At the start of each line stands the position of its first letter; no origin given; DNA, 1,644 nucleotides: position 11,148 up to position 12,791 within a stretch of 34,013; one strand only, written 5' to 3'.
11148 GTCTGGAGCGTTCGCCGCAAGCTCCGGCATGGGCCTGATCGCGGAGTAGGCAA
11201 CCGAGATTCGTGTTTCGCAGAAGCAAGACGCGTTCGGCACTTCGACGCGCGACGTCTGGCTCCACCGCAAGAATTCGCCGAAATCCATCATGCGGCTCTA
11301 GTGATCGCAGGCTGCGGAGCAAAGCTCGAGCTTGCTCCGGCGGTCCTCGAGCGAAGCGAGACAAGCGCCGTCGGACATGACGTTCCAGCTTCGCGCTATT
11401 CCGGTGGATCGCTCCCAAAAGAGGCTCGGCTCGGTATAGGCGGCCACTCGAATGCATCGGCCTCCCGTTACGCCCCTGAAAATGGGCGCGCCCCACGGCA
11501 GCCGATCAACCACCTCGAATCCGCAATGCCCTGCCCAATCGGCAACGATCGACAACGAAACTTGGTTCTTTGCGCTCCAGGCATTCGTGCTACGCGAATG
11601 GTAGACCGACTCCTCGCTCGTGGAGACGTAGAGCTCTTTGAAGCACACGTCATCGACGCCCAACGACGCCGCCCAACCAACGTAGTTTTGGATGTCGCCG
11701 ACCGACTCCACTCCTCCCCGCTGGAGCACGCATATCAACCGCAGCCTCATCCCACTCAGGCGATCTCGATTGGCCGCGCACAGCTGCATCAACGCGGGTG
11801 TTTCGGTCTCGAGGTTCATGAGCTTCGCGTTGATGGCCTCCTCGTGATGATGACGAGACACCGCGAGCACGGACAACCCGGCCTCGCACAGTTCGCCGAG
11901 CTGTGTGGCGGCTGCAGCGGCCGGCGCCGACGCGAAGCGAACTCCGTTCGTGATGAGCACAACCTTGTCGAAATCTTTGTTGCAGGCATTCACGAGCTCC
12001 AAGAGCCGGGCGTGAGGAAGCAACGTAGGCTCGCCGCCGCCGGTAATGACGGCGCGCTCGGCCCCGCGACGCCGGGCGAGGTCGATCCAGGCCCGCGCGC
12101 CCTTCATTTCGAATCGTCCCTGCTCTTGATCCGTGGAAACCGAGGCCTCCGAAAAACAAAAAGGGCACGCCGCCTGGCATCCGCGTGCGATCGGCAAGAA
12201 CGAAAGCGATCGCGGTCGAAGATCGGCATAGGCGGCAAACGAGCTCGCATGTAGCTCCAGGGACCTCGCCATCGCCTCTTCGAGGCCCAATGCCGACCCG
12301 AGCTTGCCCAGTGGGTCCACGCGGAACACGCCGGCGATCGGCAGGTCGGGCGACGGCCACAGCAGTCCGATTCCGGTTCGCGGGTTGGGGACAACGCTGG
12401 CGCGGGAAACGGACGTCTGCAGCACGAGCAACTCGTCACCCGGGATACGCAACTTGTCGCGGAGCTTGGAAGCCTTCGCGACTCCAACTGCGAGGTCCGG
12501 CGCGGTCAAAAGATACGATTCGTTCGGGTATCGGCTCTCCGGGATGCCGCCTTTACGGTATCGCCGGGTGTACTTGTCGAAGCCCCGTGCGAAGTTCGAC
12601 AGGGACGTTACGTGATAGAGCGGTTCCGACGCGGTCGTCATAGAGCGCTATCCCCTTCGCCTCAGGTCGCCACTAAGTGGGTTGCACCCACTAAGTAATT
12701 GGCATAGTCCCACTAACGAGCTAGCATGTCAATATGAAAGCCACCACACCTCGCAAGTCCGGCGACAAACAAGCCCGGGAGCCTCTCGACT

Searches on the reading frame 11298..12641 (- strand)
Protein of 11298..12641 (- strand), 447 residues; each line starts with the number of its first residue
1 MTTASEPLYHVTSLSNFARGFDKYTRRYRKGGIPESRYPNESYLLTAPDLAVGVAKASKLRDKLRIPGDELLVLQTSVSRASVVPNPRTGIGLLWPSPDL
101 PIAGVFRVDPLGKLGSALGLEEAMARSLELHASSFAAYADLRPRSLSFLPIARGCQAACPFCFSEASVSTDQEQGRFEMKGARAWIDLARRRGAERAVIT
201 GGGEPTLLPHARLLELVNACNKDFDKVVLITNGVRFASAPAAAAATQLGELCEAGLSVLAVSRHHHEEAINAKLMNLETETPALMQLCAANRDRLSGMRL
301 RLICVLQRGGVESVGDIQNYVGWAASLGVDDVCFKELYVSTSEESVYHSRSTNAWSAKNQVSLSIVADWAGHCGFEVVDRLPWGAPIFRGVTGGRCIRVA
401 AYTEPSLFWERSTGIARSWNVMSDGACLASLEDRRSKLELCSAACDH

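Call 3: search_protein_families(library=pfam, proteins=[window:11298-12641:-], max_evalue=0.01)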
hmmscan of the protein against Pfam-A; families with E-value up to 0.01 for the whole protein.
window:11298-12641:- (447 aa): 2 families
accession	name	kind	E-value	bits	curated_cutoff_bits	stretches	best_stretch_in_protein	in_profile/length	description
PF04055.27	Radical_SAM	-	4.9e-09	37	29.5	1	150-272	2-117/166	Radical SAM superfamily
PF13353.11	Fer4_12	-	1.8e-05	25.5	22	1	152-242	12-100/137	4Fe-4S single cluster domain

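Call 4: search_protein_families(library=ncbifam, proteins=[window:11298-12641:-], max_evalue=0.01)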
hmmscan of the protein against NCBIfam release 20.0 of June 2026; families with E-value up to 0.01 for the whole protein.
window:11298-12641:- (447 aa): 13 families
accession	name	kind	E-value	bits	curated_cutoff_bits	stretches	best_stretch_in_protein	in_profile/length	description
NF045646.2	rSAM_Se_TrsS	equivalog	1.6e-09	36.8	490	1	149-263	90-195/441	radical SAM (seleno)protein TrsS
NF038283.1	viperin_w_prok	equivalog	3.6e-08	32.9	180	1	152-262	9-118/281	viperin family antiviral radical SAM protein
NF045702.1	rSAM_GDGT_ether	equivalog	7.5e-07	28.1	450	1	146-277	87-212/486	tetraether lipid synthase Tes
TIGR02495.1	NrdG2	equivalog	1.2e-06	28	131.15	1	147-235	18-101/193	anaerobic ribonucleoside-triphosphate reductase activating protein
TIGR02109.1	PQQ_syn_pqqE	equivalog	4.7e-06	25.8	381.35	1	152-330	14-175/358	pyrroloquinoline quinone biosynthesis protein PqqE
TIGR02668.1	moaA_archaeal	equivalog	5.2e-06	25.7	325.25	1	151-303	16-156/303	GTP 3',8-cyclase MoaA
NF038332.1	rSAM_rare_HxsC4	exception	9.5e-06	25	500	1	153-335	22-192/335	radical SAM protein HxsC4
NF001199.0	PRK00164.2-1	equivalog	4.8e-05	22.6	231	1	150-303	17-158/308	GTP 3',8-cyclase MoaA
TIGR04317.1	W_rSAM_matur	equivalog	6.5e-05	22.2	380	1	148-354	7-204/349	tungsten cofactor oxidoreductase radical SAM maturase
TIGR04055.1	rSAM_NirJ2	equivalog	0.0005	19.7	500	1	154-269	9-116/326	putative heme d1 biosynthesis radical SAM protein NirJ2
TIGR03822.1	AblA_like_2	hypoth_equivalog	0.00064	18.9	396.25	1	150-238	93-179/321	lysine-2,3-aminomutase-like protein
TIGR04466.1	rSAM_BlsE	equivalog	0.0013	18.2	400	1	148-262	6-105/327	cytosylglucuronate decarboxylase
NF045574.1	sacti_mat_StsB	exception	0.0033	16.3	625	1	148-251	99-193/466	StsB family radical SAM/SPASM domain sactipeptide maturase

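Call 12: find_related_loci(query=window:11298-12641:-, collection=genome_contigs, flank=6000)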
Query window:11298-12641:- (447 aa) in genome_contigs; peptide patterns used: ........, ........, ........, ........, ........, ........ (x = any residue, [..] = any of these).
159 stretches matched a pattern; 51 encode a relative of the query (tblastn E <= 1e-3); 51 distinct loci.
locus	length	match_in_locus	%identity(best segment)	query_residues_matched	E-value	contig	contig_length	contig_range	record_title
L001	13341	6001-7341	65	1-447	0e+0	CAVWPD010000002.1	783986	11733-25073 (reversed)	MAG: uncultured Gammaproteobacteria bacterium isolate MFD04540.bin.1.39 genome assembly, contig: contig_17606, whole gen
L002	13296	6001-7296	59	1-444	3e-156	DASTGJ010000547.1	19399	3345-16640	MAG TPA_asm: Kofleriaceae bacterium isolate SMAG_U27 k141_145905, whole genome shotgun sequence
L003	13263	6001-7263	58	7-438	4e-154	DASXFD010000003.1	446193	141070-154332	MAG TPA_asm: Kofleriaceae bacterium isolate SMAG_U5129 k141_728443, whole genome shotgun sequence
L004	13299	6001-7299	57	7-447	4e-154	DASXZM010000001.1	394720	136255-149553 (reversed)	MAG TPA_asm: Kofleriaceae bacterium isolate SMAG_U4851 k141_3694609, whole genome shotgun sequence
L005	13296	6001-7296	59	8-444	2e-149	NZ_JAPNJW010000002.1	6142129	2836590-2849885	Nannocystis sp. RBIL2 ctg.s1.000001F, whole genome shotgun sequence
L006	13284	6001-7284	58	8-440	4e-149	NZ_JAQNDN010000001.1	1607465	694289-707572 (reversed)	Nannocystis radixulma strain NCELM 000000Farrow, whole genome shotgun sequence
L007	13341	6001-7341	65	1-447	0e+0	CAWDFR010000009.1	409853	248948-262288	MAG: uncultured Gammaproteobacteria bacterium isolate MFD06092.bin.2.73 genome assembly, contig: contig_38187, whole gen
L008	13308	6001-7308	53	5-438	6e-147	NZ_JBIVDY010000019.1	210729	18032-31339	Kitasatospora sp. NPDC090091 NPDC090091_163_B7.ctg-0019, whole genome shotgun sequence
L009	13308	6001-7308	54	5-438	1e-145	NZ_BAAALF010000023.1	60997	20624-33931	Kitasatospora nipponensis strain JCM 13004 sequence0023, whole genome shotgun sequence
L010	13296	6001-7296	52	9-438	5e-145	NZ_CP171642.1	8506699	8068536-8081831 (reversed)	Kitasatospora hibisci strain HNM1077 chromosome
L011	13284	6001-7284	58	8-440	2e-143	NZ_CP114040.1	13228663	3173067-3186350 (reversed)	Nannocystis punicea strain FL3 chromosome, complete genome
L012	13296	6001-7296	53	9-438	3e-142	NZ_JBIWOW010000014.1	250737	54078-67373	Kitasatospora sp. NPDC101183 NPDC101183_277_D3.ctg-0014, whole genome shotgun sequence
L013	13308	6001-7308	53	5-438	5e-142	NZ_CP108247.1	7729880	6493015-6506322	Kitasatospora sp. NBC_00070 chromosome, complete genome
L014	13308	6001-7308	51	4-440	3e-142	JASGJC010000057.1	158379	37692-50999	MAG: Aquabacterium sp. isolate 5N395 JMF-2111-06-0005.ont.bin.395_56, whole genome shotgun sequence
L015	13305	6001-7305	53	9-438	1e-141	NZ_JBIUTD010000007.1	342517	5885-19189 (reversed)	Kitasatospora sp. NPDC088134 NPDC088134_169_H10.ctg-0007, whole genome shotgun sequence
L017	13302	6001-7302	53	6-439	8e-141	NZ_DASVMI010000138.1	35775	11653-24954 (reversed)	MAG: Dyella sp. isolate SMAG_U3096 k141_36072, whole genome shotgun sequence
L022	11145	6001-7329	50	2-440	2e-139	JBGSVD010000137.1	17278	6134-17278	MAG: Planctomycetaceae bacterium isolate JTS-AC449 k141_3821078, whole genome shotgun sequence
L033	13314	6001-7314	51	3-438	9e-137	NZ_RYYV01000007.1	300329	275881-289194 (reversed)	Dyella choica strain 4 M-K27 scaffold7, whole genome shotgun sequence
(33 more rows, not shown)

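Call 22: search_solved_structures(query=window:11298-12641:-, max_evalue=1)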
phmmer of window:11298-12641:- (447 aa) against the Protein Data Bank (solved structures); distinct sequences matched with E-value up to 1: 9.
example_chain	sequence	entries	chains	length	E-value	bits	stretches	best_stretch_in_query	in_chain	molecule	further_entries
9dfn_A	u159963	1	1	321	0.00024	23.5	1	147-234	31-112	Radical SAM core domain-containing protein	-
9dfu_A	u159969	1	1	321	0.00028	23.3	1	151-234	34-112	Radical SAM core domain-containing protein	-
7tol_A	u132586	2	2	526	0.013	17.8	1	147-259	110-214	glycerol dibiphytanyl glycerol tetraether - macrocyclic archaeol synthase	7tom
7n7i_A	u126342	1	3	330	0.018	17.4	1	143-234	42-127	Viperin-like enzyme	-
9dgw_A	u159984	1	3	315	0.026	16.8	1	151-234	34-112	Radical SAM core domain-containing protein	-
9dfw_A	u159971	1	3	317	0.026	16.8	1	151-234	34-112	Radical SAM core domain-containing protein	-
6b4c_A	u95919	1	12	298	0.028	16.7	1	151-234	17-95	Viperin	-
24yw_U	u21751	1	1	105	0.39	12.9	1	58-122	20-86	Large ribosomal subunit protein uL24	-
4xk2_A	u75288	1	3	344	0.98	11.6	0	243-339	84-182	Aldo/keto reductase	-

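Call 34: search_dna_similar(query=window:11298-12641:-, collection=plasmids, mode=protein, max_evalue=1e-10, max_rows=30)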
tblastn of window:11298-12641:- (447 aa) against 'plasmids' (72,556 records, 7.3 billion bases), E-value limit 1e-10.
Records with a match: 3; places in all: 3; records where one place covers at least 80% of the query: 3.
Best place of each record, by identity: <60% 3.
By first word of the organism name: Embleya 2; Ralstonia 1.
By predicted mobility (MOB-suite, as given by PLSDB): non-mobilizable 2; mobilizable 1.
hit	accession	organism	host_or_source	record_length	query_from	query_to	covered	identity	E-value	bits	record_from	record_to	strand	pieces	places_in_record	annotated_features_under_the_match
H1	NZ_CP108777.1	Embleya sp. NBC_00896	-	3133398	5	438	97%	53.0%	4e-135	436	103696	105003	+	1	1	none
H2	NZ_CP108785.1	Embleya sp. NBC_00888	-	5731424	5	440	98%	52.5%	1e-132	429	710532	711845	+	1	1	none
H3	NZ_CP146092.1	Ralstonia sp. RRA.1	-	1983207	6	440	97%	51.4%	2e-134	434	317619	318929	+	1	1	none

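Call 35: get_annotated_region(hit=H3, flank=7000)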
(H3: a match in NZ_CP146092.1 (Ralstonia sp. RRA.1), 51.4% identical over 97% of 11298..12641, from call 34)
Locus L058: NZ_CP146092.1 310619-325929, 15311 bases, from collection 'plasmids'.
description: Ralstonia sp. RRA.1 plasmid unnamed1, complete sequence
organism: Ralstonia sp. RRA.1 (NCBI taxid 3122075)
taxonomy: Bacteria; Pseudomonadota; Betaproteobacteria; Burkholderiales; Burkholderiaceae; Ralstonia; Ralstonia sp. RRA.1
host: -; source: -; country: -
typing (MOB-suite, as given by PLSDB): non-mobilizable
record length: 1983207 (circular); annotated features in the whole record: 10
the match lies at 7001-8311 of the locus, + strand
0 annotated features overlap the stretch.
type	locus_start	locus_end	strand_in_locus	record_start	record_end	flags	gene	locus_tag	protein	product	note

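Call 36: get_annotated_region(hit=H1, flank=7000)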
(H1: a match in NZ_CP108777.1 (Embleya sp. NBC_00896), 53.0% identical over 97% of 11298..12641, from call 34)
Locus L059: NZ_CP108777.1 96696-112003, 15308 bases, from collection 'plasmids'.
description: Embleya sp. NBC_00896 plasmid unnamed1, complete sequence
organism: Embleya sp. NBC_00896 (NCBI taxid 2975961)
taxonomy: Bacteria; Actinomycetota; Actinomycetes; Kitasatosporales; Streptomycetaceae; Embleya; Embleya sp. NBC 00896
host: -; source: -; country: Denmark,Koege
typing (MOB-suite, as given by PLSDB): non-mobilizable
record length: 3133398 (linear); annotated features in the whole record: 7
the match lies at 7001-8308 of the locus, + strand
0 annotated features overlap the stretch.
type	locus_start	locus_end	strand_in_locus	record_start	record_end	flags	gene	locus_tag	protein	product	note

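Call 40: search_protein_families(library=pfam, proteins=[L017:3439-4488:+, L017:4546-5973:+, L017:8446-9009:+, L017:9098-10066:+, L017:863-3334:+, L058:4353-5390:+, L058:5462-6895:+, L058:9320-10105:+, L058:2833-3534:+, L058:11747-12334:+], max_evalue=0.001)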
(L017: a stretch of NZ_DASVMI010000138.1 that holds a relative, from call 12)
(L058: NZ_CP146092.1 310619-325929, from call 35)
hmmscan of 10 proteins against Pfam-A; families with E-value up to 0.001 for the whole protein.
L017:3439-4488:+ (349 aa): 3 families
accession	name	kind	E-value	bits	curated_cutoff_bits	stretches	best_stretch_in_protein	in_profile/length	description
PF00293.34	NUDIX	-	8.3e-23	81.3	21.1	1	212-330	4-119/134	NUDIX domain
PF01467.32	CTP_transf_like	-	3.3e-11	44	21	1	7-71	1-65/133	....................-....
PF14815.12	NUDIX_4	-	0.00052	20.2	35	0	217-265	4-51/113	NUDIX domain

L017:4546-5973:+ (475 aa): 2 families
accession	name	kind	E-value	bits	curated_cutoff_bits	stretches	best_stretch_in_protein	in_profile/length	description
PF04095.22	NAPRTase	-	2.9e-61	207.7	20.8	1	172-410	1-221/239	Nicotinate phosphoribosyltransferase (NAPRTase) family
PF18127.6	NAMPT_N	-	4.7e-31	107.4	25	1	6-99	1-98/98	Nicotinamide phosphoribosyltransferase, N-terminal domain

L017:8446-9009:+ (187 aa): 0 families

L017:9098-10066:+ (322 aa): 1 family
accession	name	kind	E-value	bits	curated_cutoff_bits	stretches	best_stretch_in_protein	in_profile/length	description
PF03747.19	ADP_ribosyl_GH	-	1.4e-63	215.7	26.2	1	12-288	1-285/287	ADP-ribosylglycohydrolase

L017:863-3334:+ (823 aa): 7 families
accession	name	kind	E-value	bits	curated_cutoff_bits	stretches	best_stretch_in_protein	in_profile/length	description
PF00563.25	EAL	-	2.7e-74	250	31.3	1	584-814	3-236/236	EAL domain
PF00990.26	GGDEF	-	1.8e-47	161.6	23.8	1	406-563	1-161/161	Diguanylate cyclase, GGDEF domain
PF13426.13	PAS_9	-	9.7e-38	129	27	2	152-254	3-103/103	PAS domain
PF00989.32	PAS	-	2.2e-30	105.4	22.6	3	12-124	2-113/113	PAS fold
PF08448.16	PAS_4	-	4.5e-28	98.1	23.1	3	152-257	7-110/110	PAS fold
PF08447.18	PAS_3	-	3.7e-16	59.6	25.6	2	36-120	3-88/89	PAS fold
PF13188.13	PAS_8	-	3.7e-07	30.3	21.8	0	282-324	2-44/65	PAS domain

L058:4353-5390:+ (345 aa): 3 families
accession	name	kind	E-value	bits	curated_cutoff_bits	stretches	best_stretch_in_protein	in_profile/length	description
PF00293.34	NUDIX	-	5.3e-22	78.7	21.1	1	208-325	4-120/134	NUDIX domain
PF01467.32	CTP_transf_like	-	5.1e-14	53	21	1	12-149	1-132/133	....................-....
PF14815.12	NUDIX_4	-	2.5e-05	24.5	35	1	213-325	4-100/113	NUDIX domain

L058:5462-6895:+ (477 aa): 2 families
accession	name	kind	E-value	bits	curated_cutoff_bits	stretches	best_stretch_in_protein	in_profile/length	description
PF04095.22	NAPRTase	-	3.5e-59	200.9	20.8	1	179-420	1-222/239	Nicotinate phosphoribosyltransferase (NAPRTase) family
PF18127.6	NAMPT_N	-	6.6e-30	103.7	25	1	16-107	3-98/98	Nicotinamide phosphoribosyltransferase, N-terminal domain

L058:9320-10105:+ (261 aa): 9 families
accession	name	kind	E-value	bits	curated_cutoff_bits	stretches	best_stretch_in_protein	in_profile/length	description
PF13649.12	Methyltransf_25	-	2.3e-19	70.3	27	1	51-146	1-97/97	Methyltransferase domain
PF08241.18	Methyltransf_11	-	3.3e-14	53.7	21.2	1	52-150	1-95/95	Methyltransferase domain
PF08242.18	Methyltransf_12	-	4.3e-13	50.3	30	1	52-148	1-98/98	Methyltransferase domain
PF13847.12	Methyltransf_31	-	1.1e-11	45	27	1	48-154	4-113/145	Methyltransferase domain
PF13489.12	Methyltransf_23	-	1.4e-11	44.8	27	1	44-178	19-124/164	Methyltransferase domain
PF05401.17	NodS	-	1.9e-09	38.1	24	1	35-150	31-144/201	Nodulation protein S (NodS)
PF05175.20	MTS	-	1.6e-07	31.6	23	1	39-150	22-138/170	Methyltransferase small domain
PF01209.24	Ubie_methyltran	-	7.4e-06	25.9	20.1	1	47-153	47-155/233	ubiE/COQ5 methyltransferase family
PF03848.20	TehB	-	0.00021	21.2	20.4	1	22-146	5-128/193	Tellurite resistance protein TehB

L058:2833-3534:+ (233 aa): 1 family
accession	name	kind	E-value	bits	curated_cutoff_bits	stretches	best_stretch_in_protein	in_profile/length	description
PF01817.26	CM_2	-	1.3e-11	45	27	1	78-146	12-80/80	Chorismate mutase type II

L058:11747-12334:+ (195 aa): 0 families

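Call 67: find_homologous_proteins(query=window:11298-12641:-, max_evalue=1e-10)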
Query window:11298-12641:- (447 aa): 1042 proteins with E <= 1e-10 among 8000 candidates; the best 120 are listed.
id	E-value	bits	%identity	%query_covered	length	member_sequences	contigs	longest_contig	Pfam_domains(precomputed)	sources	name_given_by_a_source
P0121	0.0e+0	1013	100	100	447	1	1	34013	PF04055.28,PF13353.12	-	-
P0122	3.8e-222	756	75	99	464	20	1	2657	PF04055.28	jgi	-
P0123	3.4e-196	671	67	100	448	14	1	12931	PF04055.28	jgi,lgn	jgi:hypothetical protein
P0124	6.3e-192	657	66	100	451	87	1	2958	PF04055.28,PF13353.12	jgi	jgi:pyruvate-formate lyase-activating enzyme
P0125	1.1e-191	656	66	100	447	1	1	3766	PF04055.28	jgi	jgi:hypothetical protein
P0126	1.2e-191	656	66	100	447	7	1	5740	PF04055.28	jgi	jgi:pyruvate-formate lyase-activating enzyme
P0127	1.5e-190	652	67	98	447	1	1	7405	PF04055.28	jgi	jgi:pyruvate-formate lyase-activating enzyme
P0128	1.6e-190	652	65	100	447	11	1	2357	PF04055.28,PF13353.12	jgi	jgi:pyruvate-formate lyase-activating enzyme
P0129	1.7e-190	652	65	100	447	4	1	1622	PF04055.28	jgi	jgi:pyruvate-formate lyase-activating enzyme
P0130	3.4e-190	651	65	100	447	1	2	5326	PF04055.28,PF13353.12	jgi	jgi:pyruvate-formate lyase-activating enzyme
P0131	3.4e-189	648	65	100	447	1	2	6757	PF04055.28,PF13353.12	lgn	-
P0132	5.3e-189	647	66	98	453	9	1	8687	PF04055.28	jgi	jgi:hypothetical protein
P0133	3.0e-188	644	67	98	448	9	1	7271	PF04055.28,PF13353.12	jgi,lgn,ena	jgi:pyruvate-formate lyase-activating enzyme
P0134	4.9e-188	644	67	98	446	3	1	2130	PF04055.28,PF13353.12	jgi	-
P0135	6.5e-187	640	67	96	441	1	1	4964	PF04055.28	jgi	jgi:organic radical activating enzyme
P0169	2.3e-165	569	61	96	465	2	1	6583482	PF04055.28,PF13353.12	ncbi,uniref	ncbi:radical SAM protein [Roseateles chitinivorans]|uniref:radical SAM protein n=1 Tax=Roseateles ch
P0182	6.0e-161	554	59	98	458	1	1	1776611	PF04055.28,PF13353.12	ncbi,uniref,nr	ncbi:radical SAM protein [Nitrospirillum sp. BR 11828]|uniref:radical SAM protein n=1 Tax=Nitrospiri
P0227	2.6e-145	503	54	97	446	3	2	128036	PF04055.28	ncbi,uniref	ncbi:radical SAM protein [Streptomyces sp. NPDC001273]|uniref:radical SAM protein n=1 Tax=unclassifi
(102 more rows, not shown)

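Call 70: find_encoding_contigs(protein=P0169, flank=8000, max_places=1)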
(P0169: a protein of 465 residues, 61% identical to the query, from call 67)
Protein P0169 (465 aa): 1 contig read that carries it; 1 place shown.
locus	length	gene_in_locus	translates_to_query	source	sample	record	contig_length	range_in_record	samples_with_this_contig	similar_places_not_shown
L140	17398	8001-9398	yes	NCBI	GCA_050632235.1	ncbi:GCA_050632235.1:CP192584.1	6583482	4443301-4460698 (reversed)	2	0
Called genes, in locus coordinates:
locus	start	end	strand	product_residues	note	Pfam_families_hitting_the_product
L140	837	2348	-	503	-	PF00005:ABC_tran, PF13304:AAA_21 (faint), PF00005:ABC_tran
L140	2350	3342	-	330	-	PF00532:Peripla_BP_1, PF13377:Peripla_BP_3 (faint), PF13407:Peripla_BP_4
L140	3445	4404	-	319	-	PF08450:SGL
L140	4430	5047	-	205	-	PF01081:Aldolase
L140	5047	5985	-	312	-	PF05035:DGOK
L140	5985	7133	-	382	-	PF02746:MR_MLE_N, PF13378:MR_MLE_C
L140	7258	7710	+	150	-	PF00190:Cupin_1 (weak), PF07883:Cupin_2, PF05899:Cupin_3 (weak)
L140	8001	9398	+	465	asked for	PF04055:Radical_SAM, PF13353:Fer4_12 (weak)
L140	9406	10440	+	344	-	-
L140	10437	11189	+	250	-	PF13489:Methyltransf_23, PF01728:FtsJ (weak), PF13847:Methyltransf_31, PF08241:Methyltransf_11, PF08242:Methyltransf_12, PF13649:Methyltransf_25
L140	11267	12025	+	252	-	PF04752:ChaC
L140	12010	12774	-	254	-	PF09859:Oxygenase-NA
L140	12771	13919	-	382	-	PF02805:Ada_Zn_binding, PF00165:HTH_AraC, PF12833:HTH_18, PF01035:DNA_binding_1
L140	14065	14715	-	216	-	PF13532:2OG-FeII_Oxy_2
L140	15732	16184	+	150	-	PF07366:SnoaL, PF12680:SnoaL_2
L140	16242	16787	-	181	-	PF13302:Acetyltransf_3, PF00583:Acetyltransf_1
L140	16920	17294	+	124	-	-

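Call 71: find_encoding_contigs(protein=P0182, flank=8000, max_places=1)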
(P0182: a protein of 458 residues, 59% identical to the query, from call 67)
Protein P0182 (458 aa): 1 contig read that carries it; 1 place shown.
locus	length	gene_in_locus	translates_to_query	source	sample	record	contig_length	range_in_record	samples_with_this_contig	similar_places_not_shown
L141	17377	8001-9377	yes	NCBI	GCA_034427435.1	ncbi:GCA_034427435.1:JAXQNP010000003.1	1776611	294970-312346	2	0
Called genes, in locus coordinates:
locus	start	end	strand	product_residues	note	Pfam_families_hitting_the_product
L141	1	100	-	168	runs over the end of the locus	-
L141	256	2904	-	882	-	PF00133:tRNA-synt_1, PF09334:tRNA-synt_1g (weak), PF13603:tRNA-synt_1_2, PF09334:tRNA-synt_1g, PF08264:Anticodon_1, PF10458:Val_tRNA-synt_C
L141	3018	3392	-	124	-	PF10691:DUF2497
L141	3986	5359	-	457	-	PF02321:OEP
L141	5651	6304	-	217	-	PF01135:PCMT, PF00398:RrnaAD (weak)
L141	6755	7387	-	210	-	PF28549:NDPSase_N, PF00293:NUDIX (faint)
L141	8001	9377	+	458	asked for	PF04055:Radical_SAM, PF13353:Fer4_12 (weak)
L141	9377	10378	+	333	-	PF00155:Aminotran_1_2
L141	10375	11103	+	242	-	PF13489:Methyltransf_23, PF13847:Methyltransf_31, PF08241:Methyltransf_11, PF08242:Methyltransf_12, PF13649:Methyltransf_25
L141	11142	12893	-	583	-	PF00512:HisKA, PF02518:HATPase_c, PF00072:Response_reg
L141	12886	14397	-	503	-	PF00154:RecA_N (faint), PF03796:DnaB_C (faint), PF06745:ATPase, PF23442:DUF7125 (faint), PF07088:GvpD_P-loop (faint), PF09848:SLFN-g3_helicase (faint), PF06745:ATPase, PF13481:AAA_25 (weak), +8 more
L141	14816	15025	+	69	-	PF00313:CSD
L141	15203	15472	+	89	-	PF01176:eIF-1a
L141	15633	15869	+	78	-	-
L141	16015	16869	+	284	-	PF00582:Usp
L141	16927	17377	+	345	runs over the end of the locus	PF08240:ADH_N, PF16912:Glu_dehyd_C (weak), PF00107:ADH_zinc_N, PF13602:ADH_zinc_N_2 (weak)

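Call 72: find_encoding_contigs(protein=P0227, flank=8000, max_places=1)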
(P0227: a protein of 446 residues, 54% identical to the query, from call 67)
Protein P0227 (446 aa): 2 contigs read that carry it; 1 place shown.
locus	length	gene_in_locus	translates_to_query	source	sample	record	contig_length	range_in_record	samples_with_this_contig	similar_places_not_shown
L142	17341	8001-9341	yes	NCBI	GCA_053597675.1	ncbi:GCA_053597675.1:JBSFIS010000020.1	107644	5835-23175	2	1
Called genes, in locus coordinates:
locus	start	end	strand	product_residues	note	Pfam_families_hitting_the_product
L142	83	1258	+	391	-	PF07228:SpoIIE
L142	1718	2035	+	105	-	-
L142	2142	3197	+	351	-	PF00135:COesterase, PF20434:BD-FAE, PF07859:Abhydrolase_3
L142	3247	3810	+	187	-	PF01872:RibD_C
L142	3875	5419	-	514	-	-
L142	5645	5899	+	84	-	-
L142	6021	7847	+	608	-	PF00933:Glyco_hydro_3, PF01915:Glyco_hydro_3_C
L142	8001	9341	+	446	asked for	PF04055:Radical_SAM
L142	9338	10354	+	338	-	PF00155:Aminotran_1_2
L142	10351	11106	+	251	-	PF05401:NodS, PF13489:Methyltransf_23, PF01209:Ubie_methyltran, PF05175:MTS, PF13847:Methyltransf_31, PF08241:Methyltransf_11, PF08242:Methyltransf_12, PF13649:Methyltransf_25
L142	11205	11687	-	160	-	PF03780:Asp23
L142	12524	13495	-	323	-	PF01965:DJ-1_PfpI, PF00165:HTH_AraC, PF12833:HTH_18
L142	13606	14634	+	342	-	PF03435:Sacchrp_dh_NADP, PF13460:NAD_binding_10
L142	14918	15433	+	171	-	-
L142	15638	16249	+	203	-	PF00440:TetR_N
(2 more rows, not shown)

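Call 77: predict_structure(alignment_id=A2)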
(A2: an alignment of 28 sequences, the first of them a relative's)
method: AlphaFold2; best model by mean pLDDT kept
length: 447 residues; sequences in the alignment: 28
mean_pLDDT: 87.7   pTM: 0.84
mean pLDDT of the five models: 87.7, 87.1, 85.6, 85.6, 85.1
residues with pLDDT >= 90: 290; 70-90: 109; 50-70: 30; < 50: 18
segments of 3 or more residues with pLDDT < 50: 1-3, 163-168, 443-447
pLDDT, mean of each block of 10 residues (from residue 1): 73 93 82 88 94 95 93 95 92 93 93 91 85 89 93 63 49 70 95 95 85 97 97 94 98 98 96 91 97 96 94 97 97 80 55 78 91 95 91 95 84 92 88 82 45
secondary structure, 60 per line:
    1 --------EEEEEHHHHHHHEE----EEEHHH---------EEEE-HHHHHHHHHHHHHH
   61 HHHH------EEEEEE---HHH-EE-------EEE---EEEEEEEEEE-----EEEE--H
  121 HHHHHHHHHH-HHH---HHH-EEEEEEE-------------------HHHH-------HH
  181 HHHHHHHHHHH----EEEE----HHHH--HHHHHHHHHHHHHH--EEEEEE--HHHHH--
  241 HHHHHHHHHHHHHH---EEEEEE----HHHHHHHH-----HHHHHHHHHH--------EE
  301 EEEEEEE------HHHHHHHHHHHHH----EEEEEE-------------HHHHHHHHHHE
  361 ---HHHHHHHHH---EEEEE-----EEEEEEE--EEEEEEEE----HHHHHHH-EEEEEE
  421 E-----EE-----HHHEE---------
elements in order: E9-13 H14-20 E27-29 E42-45 H47-64 E71-76 E93-95 E99-108 E114-117 H120-130 E142-148 H168-171 H179-191 E196-199 H204-207 H210-223 E226-231 H234-238 H241-254 E258-263 H268-275 H281-290 E299-307 H314-326 E331-336 H350-359 H364-372 E376-380 E386-392 E395-402 H407-413 E415-421
